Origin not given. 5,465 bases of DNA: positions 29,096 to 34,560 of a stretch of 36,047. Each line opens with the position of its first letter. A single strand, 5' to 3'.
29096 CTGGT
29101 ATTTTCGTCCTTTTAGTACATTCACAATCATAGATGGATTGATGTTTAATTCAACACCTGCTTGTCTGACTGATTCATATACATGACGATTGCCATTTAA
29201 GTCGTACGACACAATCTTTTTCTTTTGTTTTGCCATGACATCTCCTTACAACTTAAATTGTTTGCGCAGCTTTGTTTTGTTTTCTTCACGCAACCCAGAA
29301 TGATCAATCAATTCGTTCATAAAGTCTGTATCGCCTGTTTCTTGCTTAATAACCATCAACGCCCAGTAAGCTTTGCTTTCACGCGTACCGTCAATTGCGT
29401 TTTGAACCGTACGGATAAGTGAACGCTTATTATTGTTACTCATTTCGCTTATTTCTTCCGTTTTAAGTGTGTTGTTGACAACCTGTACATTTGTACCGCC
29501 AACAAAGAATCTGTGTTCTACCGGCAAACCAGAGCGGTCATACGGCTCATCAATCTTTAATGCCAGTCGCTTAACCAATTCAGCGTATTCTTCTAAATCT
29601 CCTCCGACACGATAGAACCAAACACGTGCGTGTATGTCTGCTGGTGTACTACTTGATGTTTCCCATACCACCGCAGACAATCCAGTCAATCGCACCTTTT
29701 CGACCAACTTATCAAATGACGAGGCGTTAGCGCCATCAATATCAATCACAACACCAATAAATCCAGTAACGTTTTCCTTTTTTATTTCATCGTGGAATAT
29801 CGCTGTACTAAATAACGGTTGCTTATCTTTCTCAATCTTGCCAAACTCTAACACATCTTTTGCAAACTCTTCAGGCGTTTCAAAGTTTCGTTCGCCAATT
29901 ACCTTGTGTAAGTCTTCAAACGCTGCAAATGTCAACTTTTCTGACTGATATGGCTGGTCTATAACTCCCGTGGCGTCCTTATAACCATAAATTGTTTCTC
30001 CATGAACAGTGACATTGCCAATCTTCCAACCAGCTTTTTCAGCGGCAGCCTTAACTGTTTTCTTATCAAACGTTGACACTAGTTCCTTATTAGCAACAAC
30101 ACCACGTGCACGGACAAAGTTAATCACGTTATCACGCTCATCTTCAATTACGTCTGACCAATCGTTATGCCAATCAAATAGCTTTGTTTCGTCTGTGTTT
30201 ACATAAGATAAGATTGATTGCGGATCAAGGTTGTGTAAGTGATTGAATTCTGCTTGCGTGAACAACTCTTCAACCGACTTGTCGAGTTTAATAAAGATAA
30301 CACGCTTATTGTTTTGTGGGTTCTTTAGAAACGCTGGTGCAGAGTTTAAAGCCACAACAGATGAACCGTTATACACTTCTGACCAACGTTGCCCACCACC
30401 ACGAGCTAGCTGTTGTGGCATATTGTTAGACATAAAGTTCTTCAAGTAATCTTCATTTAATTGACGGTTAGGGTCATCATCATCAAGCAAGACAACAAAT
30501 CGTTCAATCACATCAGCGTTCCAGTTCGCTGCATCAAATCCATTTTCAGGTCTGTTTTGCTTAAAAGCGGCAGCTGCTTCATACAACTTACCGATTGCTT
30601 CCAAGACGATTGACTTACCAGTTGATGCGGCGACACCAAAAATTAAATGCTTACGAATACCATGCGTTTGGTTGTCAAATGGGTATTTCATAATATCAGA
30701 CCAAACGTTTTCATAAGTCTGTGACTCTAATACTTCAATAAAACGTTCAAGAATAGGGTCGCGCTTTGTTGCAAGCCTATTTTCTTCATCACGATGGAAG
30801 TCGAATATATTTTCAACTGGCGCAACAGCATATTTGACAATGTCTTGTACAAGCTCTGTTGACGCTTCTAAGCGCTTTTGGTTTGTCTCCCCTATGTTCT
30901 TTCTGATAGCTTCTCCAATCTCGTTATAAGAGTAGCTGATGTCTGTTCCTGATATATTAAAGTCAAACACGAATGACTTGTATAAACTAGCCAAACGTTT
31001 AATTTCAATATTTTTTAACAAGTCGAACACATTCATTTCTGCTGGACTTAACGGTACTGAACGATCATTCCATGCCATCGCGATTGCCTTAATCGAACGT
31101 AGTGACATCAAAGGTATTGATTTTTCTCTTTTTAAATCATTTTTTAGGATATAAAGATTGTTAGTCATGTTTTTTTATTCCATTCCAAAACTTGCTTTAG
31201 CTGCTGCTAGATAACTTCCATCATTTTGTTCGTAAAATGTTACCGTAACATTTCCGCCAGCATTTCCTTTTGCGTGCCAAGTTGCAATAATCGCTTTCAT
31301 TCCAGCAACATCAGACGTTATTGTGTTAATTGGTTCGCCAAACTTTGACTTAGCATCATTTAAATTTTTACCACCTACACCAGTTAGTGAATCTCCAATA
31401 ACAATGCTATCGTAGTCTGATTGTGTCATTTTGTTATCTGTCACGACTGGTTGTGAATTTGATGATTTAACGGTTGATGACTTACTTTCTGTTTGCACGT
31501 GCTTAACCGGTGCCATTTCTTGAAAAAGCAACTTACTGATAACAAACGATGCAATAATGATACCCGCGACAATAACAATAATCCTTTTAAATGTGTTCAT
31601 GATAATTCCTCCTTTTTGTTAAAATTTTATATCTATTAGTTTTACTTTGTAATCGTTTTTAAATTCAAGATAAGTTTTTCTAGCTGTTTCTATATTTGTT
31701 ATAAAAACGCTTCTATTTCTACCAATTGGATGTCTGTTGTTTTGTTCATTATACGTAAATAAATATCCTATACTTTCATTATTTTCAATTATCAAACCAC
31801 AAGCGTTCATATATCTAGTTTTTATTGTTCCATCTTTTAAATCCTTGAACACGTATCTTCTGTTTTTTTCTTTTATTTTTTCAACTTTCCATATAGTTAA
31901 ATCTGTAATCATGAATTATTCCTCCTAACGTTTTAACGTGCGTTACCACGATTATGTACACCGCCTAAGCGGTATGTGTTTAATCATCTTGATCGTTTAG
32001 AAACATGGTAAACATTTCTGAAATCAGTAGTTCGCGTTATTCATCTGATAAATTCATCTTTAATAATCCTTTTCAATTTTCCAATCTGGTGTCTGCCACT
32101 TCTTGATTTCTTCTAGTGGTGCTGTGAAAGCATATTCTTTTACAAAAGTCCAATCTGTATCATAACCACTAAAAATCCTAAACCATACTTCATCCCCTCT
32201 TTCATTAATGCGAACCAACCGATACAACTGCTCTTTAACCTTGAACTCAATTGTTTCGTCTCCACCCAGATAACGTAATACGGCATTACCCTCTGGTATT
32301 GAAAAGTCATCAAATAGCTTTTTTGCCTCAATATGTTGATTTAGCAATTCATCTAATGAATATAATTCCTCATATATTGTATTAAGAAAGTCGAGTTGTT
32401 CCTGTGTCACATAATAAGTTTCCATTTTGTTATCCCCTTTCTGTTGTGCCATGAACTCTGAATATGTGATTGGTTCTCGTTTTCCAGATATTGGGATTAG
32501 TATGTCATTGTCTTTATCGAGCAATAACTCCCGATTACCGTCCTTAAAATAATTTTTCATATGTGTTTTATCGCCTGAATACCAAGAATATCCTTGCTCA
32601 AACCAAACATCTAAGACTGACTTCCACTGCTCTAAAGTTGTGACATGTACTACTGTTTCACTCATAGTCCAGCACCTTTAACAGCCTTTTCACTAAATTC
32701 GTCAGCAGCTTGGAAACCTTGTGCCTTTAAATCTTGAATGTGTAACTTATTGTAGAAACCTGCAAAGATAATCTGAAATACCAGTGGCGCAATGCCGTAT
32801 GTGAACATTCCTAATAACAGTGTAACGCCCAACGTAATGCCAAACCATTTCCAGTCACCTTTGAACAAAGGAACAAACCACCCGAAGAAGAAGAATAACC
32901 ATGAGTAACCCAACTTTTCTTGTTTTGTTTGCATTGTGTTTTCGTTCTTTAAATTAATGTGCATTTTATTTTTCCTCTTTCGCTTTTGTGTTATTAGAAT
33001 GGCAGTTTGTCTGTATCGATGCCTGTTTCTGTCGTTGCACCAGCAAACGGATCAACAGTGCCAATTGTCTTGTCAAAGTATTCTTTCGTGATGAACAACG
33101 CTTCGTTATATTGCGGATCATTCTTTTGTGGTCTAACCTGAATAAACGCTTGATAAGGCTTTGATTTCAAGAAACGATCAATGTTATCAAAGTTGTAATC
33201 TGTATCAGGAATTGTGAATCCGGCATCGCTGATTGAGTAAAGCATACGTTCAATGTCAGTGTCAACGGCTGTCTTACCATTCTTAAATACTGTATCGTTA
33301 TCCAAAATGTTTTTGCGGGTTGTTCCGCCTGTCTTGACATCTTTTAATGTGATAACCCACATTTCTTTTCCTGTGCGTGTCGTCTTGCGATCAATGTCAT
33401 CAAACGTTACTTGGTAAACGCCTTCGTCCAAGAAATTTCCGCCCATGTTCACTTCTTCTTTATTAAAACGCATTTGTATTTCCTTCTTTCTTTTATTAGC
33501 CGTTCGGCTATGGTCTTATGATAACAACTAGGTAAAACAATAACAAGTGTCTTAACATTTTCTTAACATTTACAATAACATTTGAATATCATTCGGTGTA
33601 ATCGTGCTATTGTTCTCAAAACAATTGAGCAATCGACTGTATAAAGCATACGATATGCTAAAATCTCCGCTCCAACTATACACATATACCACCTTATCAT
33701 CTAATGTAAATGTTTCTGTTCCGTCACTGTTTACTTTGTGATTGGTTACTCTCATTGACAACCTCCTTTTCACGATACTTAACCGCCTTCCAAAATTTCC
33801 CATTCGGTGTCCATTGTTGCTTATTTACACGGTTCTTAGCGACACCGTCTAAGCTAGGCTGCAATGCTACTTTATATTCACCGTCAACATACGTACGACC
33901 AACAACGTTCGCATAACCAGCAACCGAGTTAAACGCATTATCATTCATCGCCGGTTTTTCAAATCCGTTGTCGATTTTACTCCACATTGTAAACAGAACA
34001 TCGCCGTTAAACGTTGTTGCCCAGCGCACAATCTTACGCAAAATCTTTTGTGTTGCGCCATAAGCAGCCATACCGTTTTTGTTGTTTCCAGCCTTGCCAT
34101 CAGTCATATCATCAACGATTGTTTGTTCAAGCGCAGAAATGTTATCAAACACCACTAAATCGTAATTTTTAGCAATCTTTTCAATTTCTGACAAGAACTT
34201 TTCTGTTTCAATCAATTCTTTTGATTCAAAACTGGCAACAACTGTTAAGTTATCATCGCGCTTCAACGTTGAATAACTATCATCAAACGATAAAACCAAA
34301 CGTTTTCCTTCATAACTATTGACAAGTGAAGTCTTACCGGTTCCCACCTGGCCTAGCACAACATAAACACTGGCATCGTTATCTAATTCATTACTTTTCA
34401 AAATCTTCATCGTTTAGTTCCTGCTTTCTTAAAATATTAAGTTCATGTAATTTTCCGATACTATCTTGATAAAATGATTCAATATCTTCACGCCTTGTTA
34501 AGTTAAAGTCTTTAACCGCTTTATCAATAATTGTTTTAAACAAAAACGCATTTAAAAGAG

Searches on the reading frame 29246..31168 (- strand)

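Call 54: search_protein_families(library=pfam, proteins=[window:29246-31168:-], max_evalue=0.01)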
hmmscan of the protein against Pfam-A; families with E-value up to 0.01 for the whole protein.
window:29246-31168:- (640 aa): 1 family
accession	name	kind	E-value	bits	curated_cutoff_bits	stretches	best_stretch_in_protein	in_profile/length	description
PF19263.5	DUF5906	-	4.6e-05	24.5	27.6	1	178-279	3-104/114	Family of unknown function (DUF5906)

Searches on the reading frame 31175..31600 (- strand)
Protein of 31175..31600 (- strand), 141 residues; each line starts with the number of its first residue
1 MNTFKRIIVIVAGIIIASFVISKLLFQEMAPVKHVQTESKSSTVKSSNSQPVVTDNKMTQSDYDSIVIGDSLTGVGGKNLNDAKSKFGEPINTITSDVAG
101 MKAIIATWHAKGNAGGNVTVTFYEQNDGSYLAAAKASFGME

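Call 54: search_protein_families(library=pfam, proteins=[window:31175-31600:-], max_evalue=0.01)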
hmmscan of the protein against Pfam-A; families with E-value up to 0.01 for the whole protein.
window:31175-31600:- (141 aa): 1 family
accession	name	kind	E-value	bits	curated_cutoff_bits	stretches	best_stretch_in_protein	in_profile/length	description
PF12978.13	DUF3862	-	0.0016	18.8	25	1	35-122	64-144/159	Domain of Unknown Function with PDB structure (DUF3862)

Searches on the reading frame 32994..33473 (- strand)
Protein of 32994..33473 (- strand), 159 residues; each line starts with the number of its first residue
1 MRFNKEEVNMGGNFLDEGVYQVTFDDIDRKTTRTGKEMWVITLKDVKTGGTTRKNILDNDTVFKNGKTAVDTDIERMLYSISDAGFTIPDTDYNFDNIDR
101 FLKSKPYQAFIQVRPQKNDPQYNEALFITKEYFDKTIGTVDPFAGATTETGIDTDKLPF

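Call 54: search_protein_families(library=pfam, proteins=[window:32994-33473:-], max_evalue=0.01)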
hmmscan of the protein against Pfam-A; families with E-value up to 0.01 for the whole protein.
window:32994-33473:- (159 aa): 1 family
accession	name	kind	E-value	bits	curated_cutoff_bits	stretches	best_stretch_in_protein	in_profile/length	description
PF05037.18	DUF669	-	0.0007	20.2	21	1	4-125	4-125/138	Protein of unknown function (DUF669)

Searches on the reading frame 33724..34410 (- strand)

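Call 54: search_protein_families(library=pfam, proteins=[window:33724-34410:-], max_evalue=0.01)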
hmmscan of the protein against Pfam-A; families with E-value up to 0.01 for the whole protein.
window:33724-34410:- (228 aa): 4 families
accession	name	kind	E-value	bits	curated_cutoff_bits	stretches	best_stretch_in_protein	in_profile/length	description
PF13479.12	AAA_24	-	8.4e-20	71.9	27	1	15-195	4-195/195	AAA domain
PF22128.2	Alp7A_like_C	-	0.0014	18.9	22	1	60-136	26-103/156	Alp7A C-terminal domain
PF13401.12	AAA_22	-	0.0032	18.2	27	1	12-96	4-98/130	AAA domain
PF01637.24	ATPase_2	-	0.0041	17.4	33.2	1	11-98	18-105/225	ATPase domain predominantly from Archaea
